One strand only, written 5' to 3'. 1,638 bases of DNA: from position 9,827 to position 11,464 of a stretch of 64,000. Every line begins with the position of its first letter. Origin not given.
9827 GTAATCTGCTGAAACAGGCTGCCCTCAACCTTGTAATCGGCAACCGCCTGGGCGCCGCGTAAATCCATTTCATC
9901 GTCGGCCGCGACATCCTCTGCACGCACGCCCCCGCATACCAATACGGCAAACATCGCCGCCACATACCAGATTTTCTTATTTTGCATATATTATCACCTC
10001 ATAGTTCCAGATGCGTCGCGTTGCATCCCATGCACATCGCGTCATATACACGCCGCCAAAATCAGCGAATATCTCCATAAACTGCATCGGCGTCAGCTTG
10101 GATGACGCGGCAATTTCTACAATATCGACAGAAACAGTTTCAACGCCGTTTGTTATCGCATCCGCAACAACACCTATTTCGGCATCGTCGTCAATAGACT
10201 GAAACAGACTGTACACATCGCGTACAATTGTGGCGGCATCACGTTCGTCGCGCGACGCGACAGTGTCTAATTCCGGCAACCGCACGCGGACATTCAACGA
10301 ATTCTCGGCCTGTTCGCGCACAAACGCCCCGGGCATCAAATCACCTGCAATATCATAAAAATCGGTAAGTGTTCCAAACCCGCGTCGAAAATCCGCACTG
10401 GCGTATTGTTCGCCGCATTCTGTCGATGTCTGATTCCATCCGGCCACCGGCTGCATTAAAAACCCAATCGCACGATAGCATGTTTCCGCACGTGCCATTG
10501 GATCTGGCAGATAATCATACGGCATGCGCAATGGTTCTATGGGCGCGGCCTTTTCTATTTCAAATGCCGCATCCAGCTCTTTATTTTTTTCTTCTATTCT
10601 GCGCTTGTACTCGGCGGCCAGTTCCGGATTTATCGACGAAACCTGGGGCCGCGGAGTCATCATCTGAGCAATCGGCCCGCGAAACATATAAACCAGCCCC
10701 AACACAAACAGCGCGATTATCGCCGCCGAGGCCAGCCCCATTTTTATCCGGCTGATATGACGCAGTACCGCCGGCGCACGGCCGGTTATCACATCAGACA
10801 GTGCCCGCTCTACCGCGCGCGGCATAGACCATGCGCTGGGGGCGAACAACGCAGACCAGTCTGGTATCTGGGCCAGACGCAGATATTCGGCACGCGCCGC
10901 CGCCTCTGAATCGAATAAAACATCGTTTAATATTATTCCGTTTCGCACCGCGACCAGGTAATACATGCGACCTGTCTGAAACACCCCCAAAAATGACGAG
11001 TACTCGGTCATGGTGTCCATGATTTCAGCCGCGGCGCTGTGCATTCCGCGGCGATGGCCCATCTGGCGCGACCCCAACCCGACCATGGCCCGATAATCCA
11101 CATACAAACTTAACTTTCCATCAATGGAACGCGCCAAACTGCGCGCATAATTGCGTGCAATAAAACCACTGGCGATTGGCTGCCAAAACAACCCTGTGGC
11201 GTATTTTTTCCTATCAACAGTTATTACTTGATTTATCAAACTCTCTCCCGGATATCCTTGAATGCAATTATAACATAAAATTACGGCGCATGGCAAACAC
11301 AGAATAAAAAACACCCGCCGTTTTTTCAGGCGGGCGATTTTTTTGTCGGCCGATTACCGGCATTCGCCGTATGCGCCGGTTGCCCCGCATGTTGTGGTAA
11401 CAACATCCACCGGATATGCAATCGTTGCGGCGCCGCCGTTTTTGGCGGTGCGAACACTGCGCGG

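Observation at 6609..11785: Minimal type IVb-pilus-like assembly core inserted downstream of lpxC, without pilin, peptidase or secretin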

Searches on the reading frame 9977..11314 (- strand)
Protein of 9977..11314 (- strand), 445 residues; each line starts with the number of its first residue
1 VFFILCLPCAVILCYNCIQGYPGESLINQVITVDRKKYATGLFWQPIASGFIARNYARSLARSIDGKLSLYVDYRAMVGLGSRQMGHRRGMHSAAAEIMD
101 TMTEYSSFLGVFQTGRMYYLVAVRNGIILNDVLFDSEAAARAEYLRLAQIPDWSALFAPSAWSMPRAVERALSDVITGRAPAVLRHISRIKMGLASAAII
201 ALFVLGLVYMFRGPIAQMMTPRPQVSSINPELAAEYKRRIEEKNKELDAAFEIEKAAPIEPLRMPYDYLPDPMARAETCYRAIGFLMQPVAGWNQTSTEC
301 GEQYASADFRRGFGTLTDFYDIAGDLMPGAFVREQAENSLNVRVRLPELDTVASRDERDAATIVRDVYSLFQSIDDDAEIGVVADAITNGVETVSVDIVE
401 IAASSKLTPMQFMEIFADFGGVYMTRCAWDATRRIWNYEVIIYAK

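Call 3: search_protein_families(library=pfam, proteins=[window:9977-11314:-], max_evalue=1)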
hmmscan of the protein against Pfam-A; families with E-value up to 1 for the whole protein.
window:9977-11314:- (445 aa): 1 family
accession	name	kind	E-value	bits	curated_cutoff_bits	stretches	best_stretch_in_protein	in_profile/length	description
PF06864.17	PAP_PilO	-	1.8e-12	47.3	26.7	1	39-327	2-289/419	Pilin accessory protein (PilO)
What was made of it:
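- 9977..11239 (-): pilO2-like gene. Bitopic inner-membrane protein of 420 aa from TTG 11239 (the maximal ORF from GTG 11314 gives 445 aa). It has a cytoplasmic actin-like N-domain, one TM segment and a periplasmic C-domain. PF06864 PAP_PilO, E 1.8e-12, 47.3 bits against a cutoff of 26.7 (call 3).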

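Call 4: search_protein_families(library=ncbifam, proteins=[window:9977-11314:-], max_evalue=1)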
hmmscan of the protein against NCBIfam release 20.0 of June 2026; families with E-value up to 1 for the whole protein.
window:9977-11314:- (445 aa): 0 families

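Call 8: find_homologous_proteins(query=window:9977-11239:-, max_evalue=0.001)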
Query window:9977-11239:- (420 aa): 889 proteins with E <= 0.001 among 8000 candidates; the best 120 are listed.
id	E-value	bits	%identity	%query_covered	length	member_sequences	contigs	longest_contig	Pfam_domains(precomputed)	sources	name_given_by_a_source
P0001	8.6e-266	899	100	96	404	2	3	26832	PF06864.18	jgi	-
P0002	1.4e-265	898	100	96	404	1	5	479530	PF06864.18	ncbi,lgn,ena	-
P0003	5.5e-265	896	100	96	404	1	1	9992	PF06864.18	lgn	-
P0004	2.6e-254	861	90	100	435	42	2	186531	PF06864.18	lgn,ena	-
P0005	6.6e-238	807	85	100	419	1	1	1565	PF06864.18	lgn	-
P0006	6.6e-234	794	83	100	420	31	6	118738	PF06864.18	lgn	-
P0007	8.6e-234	794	82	100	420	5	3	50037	PF06864.18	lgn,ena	-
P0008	2.2e-231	786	82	100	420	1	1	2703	PF06864.18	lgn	-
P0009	6.8e-230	781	81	100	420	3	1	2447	PF06864.18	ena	-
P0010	1.9e-229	779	82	100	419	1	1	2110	PF06864.18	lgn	-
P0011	2.0e-229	779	81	100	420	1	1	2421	PF06864.18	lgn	-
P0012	1.0e-227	774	81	100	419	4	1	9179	PF06864.18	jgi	-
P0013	1.4e-227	773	79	100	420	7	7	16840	PF06864.18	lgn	-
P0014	1.4e-222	757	78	100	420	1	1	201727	PF06864.18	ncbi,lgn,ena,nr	ncbi:type 4b pilus protein PilO2 [bacterium]|nr:type 4b pilus protein PilO2 [bacterium]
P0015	2.7e-222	756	78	99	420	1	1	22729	PF06864.18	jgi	-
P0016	6.4e-222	755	79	100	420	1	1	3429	PF06864.18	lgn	-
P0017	4.2e-204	696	72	100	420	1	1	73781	PF06864.18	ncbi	-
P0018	3.7e-198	676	71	100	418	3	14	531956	PF06864.18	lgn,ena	-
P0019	1.2e-197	675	71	100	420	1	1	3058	PF06864.18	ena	-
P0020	2.0e-197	674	70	100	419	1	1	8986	PF06864.18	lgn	-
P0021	5.2e-191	653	69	100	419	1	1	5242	PF06864.18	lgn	-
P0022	4.6e-188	643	67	100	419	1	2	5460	PF06864.18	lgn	-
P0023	4.3e-187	640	67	100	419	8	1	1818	PF06864.18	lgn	-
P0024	1.5e-186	638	65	100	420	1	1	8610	PF06864.18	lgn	-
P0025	8.8e-186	636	66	100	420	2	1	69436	PF06864.18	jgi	-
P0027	5.1e-185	633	65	100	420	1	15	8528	PF06864.18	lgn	-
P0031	1.2e-180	619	63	100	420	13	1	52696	PF06864.18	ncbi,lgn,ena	-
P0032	2.9e-180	617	62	100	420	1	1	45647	PF06864.18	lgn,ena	-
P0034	4.3e-180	617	64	100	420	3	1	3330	PF06864.18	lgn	-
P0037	2.1e-179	615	64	100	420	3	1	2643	PF06864.18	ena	-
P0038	8.0e-179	613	62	100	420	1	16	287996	PF06864.18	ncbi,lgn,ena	-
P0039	1.0e-178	612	62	100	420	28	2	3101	PF06864.18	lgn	-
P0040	1.5e-178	612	64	100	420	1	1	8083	PF06864.18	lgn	-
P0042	2.0e-178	611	62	100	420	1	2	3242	PF06864.18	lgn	-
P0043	3.7e-178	611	63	100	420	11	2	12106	PF06864.18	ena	-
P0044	5.1e-178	610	62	100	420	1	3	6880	PF06864.18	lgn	-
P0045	6.1e-178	610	62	100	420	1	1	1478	PF06864.18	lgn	-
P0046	6.9e-178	610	62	100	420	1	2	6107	PF06864.18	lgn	-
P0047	9.0e-178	609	61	100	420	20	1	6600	PF06864.18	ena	-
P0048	2.3e-177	608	64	100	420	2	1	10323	PF06864.18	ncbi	-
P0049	2.6e-177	608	61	100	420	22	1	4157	PF06864.18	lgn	-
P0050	2.8e-177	608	63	100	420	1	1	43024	PF06864.18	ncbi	-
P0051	4.8e-177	607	64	100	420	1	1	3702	PF06864.18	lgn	-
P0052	7.9e-177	606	61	100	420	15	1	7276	PF06864.18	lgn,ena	-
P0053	9.1e-177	606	62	100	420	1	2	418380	PF06864.18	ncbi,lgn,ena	-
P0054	9.9e-177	606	62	100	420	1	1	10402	PF06864.18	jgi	-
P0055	1.0e-176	606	61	100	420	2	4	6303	PF06864.18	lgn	-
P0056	1.2e-176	606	62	100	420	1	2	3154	PF06864.18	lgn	-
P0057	1.4e-176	605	60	100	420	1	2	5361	PF06864.18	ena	-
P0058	1.6e-176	605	65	100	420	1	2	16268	PF06864.18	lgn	-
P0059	2.0e-176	605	64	100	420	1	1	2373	PF06864.18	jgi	-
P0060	2.4e-176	605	63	100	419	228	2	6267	PF06864.18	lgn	-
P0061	2.4e-176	605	62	100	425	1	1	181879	PF06864.18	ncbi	-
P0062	3.4e-176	604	62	100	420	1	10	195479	PF06864.18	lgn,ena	-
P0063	4.0e-176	604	61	100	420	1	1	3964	PF06864.18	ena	-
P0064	8.5e-176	603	62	100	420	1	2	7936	PF06864.18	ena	-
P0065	1.2e-175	602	62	100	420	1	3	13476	PF06864.18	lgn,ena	-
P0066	1.8e-175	602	64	100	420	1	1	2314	PF06864.18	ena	-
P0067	1.9e-175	602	60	100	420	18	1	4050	PF06864.18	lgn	-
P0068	2.1e-175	601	64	100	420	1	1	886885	PF06864.18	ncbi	-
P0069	2.2e-175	601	61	100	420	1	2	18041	PF06864.18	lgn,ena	-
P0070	2.4e-175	601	64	100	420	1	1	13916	PF06864.18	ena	-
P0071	2.5e-175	601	63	100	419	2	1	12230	PF06864.18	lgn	-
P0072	4.7e-175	600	63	100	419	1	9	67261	PF06864.18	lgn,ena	-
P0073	4.9e-175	600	62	100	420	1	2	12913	PF06864.18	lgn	-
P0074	6.5e-175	600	63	100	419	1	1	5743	PF06864.18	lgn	-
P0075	1.0e-174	599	64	100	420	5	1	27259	PF06864.18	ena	-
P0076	1.3e-174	599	62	100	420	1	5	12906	PF06864.18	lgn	-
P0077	1.3e-174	599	62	99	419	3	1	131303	PF06864.18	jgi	-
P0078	1.3e-174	599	63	100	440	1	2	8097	PF06864.18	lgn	-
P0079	1.6e-174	599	61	100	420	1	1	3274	PF06864.18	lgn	-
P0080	1.7e-174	598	62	100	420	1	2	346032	PF06864.18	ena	-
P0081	1.9e-174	598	62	100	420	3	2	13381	PF06864.18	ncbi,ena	-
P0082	2.1e-174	598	63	100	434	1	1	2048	PF06864.18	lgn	-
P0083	2.4e-174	598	60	100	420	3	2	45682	PF06864.18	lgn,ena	-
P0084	2.7e-174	598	63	100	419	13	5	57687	PF06864.18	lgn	-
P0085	2.9e-174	598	64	100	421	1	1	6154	PF06864.18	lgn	-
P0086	3.1e-174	598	63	100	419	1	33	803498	PF06864.18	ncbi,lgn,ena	-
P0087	3.4e-174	597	62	100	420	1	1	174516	PF06864.18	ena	-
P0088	3.5e-174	597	62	100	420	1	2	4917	PF06864.18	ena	-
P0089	4.3e-174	597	60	100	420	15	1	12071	PF06864.18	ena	-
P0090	4.4e-174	597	61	100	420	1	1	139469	PF06864.18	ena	-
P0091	4.7e-174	597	62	100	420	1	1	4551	PF06864.18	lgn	-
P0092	4.8e-174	597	61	100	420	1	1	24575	PF06864.18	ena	-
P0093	4.9e-174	597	63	100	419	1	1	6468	PF06864.18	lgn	-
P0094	5.4e-174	597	60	100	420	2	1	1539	PF06864.18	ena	-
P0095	5.5e-174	597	60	100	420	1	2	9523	PF06864.18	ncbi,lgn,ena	-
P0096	6.4e-174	597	65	100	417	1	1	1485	PF06864.18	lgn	-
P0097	6.4e-174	597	62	100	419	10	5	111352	PF06864.18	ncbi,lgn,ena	-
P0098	6.4e-174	597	61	100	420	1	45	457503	PF06864.18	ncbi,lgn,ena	-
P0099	7.5e-174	596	61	100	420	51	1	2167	PF06864.18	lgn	-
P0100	7.6e-174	596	63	100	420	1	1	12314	PF06864.18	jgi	-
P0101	7.6e-174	596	60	100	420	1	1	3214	PF06864.18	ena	-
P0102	8.5e-174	596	61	100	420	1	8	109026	PF06864.18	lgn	-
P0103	8.6e-174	596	61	100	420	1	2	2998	PF06864.18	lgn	-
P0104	1.0e-173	596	63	100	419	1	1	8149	PF06864.18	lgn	-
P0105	1.2e-173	596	62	100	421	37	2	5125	PF06864.18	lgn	-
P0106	1.2e-173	596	61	100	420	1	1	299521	PF06864.18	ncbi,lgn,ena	-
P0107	1.3e-173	596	61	100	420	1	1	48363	PF06864.18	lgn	-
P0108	1.4e-173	595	62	100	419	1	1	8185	PF06864.18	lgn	-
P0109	1.7e-173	595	61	100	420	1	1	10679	PF06864.18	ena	-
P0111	2.3e-173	595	61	100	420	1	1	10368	PF06864.18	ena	-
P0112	2.8e-173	594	59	100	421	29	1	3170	PF06864.18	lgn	-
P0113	4.6e-173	594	63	100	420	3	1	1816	PF06864.18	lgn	-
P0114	5.4e-173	594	60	100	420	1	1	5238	PF06864.18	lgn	-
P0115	5.5e-173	594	61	100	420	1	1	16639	PF06864.18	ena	-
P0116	7.8e-173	593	62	100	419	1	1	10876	PF06864.18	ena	-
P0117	9.6e-173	593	61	100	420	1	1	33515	PF06864.18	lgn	-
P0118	1.0e-172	593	61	100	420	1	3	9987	PF06864.18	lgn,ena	-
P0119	1.2e-172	592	62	100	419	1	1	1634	PF06864.18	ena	-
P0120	1.4e-172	592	61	100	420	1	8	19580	PF06864.18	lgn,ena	-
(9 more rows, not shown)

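Call 10: find_related_loci(query=A1, collection=genome_contigs, flank=10000)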
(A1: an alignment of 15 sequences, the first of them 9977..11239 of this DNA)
Query A1 (420 aa) in genome_contigs; peptide patterns used: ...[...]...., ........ (x = any residue, [..] = any of these).
311 stretches matched a pattern; 282 encode a relative of the query (tblastn E <= 1e-3); the best 80 are kept; 80 distinct loci.
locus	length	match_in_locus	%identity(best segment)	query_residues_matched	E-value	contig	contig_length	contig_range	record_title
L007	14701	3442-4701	90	1-420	0e+0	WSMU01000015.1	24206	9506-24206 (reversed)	MAG: Alphaproteobacteria bacterium isolate RACS_032 NODE_598_length_24206_cov_10.226772, whole genome shotgun sequence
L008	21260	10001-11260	84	1-420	0e+0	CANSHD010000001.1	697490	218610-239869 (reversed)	MAG TPA_asm: uncultured Alphaproteobacteria bacterium isolate SRR15730559_bin.33_metawrap_v1.3_MAG genome assembly, cont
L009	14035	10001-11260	82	1-420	0e+0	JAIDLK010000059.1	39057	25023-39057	MAG: Alphaproteobacteria bacterium isolate SC0338_S5_7 SC0338_S5_7_contig_59, whole genome shotgun sequence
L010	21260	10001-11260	79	1-420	0e+0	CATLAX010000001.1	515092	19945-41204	MAG TPA_asm: uncultured Alphaproteobacteria bacterium isolate MGG05853_1680015463 genome assembly, contig: ERR3199562_4,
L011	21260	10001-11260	78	1-420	0e+0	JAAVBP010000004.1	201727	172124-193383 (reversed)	MAG: bacterium isolate Mgla_MAG_35-bin_11 c_000000034478, whole genome shotgun sequence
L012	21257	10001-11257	65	1-420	0e+0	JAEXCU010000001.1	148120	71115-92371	MAG: Proteobacteria bacterium isolate OH_HBB_125 k127_604903, whole genome shotgun sequence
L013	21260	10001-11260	64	1-420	0e+0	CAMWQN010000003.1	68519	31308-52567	MAG TPA_asm: uncultured Rickettsiales bacterium isolate SRR14411243_bin.1_metawrap_v1.3_MAG genome assembly, contig: NOD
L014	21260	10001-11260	62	1-420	0e+0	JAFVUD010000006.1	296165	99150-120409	MAG: Alphaproteobacteria bacterium isolate RGIG5397 Sheep_Colon-3__c938145, whole genome shotgun sequence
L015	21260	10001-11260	61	1-420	0e+0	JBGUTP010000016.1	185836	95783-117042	MAG: Candidatus Enterousia sp. isolate fecal_MAG_67 fecal_MAG_67_contig_0016, whole genome shotgun sequence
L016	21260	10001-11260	62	1-420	0e+0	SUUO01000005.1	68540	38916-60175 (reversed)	MAG: Alphaproteobacteria bacterium isolate SIG48 NODE_2395_length_68540_cov_2.241007, whole genome shotgun sequence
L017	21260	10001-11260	63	1-420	0e+0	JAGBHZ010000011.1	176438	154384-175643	MAG: Alphaproteobacteria bacterium isolate RGIG9136 Water_deer_Rectum.Co__c1099233, whole genome shotgun sequence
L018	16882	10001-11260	65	1-420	0e+0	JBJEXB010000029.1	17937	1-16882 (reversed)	MAG: Candidatus Enterousia sp. isolate SARD02_bin.047 NODE_1962_length_17937_cov_5.717202, whole genome shotgun sequence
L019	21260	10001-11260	61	1-420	0e+0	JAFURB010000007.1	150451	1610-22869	MAG: Alphaproteobacteria bacterium isolate RGIG4748 Roe_deer_Rectum.Co__c745131, whole genome shotgun sequence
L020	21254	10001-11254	62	3-420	0e+0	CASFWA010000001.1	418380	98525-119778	uncultured proteobacterium isolate A86_L4_360360_idba_bin.28 genome assembly, contig: A86_L4_360360_idba_bin.28.fa_scaff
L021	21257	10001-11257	62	1-420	0e+0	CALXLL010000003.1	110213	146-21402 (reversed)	MAG: uncultured Alphaproteobacteria bacterium isolate BRZ_E__bin176 genome assembly, contig: BRZ_E__NODE_254_length_1102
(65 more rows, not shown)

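Call 25: search_solved_structures(query=A1, max_evalue=1, show_alignments=2)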
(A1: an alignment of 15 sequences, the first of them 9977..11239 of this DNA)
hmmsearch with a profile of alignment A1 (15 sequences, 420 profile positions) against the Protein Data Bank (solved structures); distinct sequences matched with E-value up to 1: 4.
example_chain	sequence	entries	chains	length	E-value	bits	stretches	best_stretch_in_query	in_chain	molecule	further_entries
3vhj_A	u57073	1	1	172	0.004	19.6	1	6-139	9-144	BfpC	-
4bz0_A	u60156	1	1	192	0.0044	19.4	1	1-78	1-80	PUTATIVE TYPE IV PILUS BIOSYNTHESIS PROTEIN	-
4byz_A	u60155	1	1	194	0.0045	19.4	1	1-78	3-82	TYPE IV PILUS BIOSYNTHESIS PROTEIN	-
1zpu_A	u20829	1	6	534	0.55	12.5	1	281-376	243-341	Iron transport multicopper oxidase FET3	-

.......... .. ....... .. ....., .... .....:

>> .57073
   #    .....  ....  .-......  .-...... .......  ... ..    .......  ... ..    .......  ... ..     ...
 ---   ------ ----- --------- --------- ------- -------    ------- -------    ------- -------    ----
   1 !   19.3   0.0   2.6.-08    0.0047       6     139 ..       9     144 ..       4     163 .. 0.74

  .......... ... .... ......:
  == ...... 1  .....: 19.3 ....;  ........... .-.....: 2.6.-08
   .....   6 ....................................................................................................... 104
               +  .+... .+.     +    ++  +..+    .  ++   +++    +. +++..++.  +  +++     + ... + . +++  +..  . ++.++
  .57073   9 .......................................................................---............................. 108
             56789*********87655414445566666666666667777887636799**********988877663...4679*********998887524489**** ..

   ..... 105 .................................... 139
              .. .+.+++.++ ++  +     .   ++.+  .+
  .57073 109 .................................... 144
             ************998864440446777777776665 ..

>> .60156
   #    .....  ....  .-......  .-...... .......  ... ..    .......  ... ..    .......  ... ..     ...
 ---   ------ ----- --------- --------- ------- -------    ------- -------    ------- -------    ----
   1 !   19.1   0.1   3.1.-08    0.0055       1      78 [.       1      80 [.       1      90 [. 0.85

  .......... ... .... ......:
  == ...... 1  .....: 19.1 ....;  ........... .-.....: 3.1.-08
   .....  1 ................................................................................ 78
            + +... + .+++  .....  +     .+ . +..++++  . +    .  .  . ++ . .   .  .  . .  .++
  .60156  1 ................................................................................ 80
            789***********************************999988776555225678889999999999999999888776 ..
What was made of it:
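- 9977..11239 (-): The family profile hits BfpC 3vhj (E 0.004) and PilO2Bp 4byz/4bz0 (E 0.0045) (call 25).
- On Type IVb pilus, PilO2-containing (R64/Tfp7-like) variant: The family profile hits BfpC and PilO2Bp structures at E about 0.004 (call 25).
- Closest known: Bundle-forming pilus. Same: The PilO-family profile hits the BfpC N-domain (call 25).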
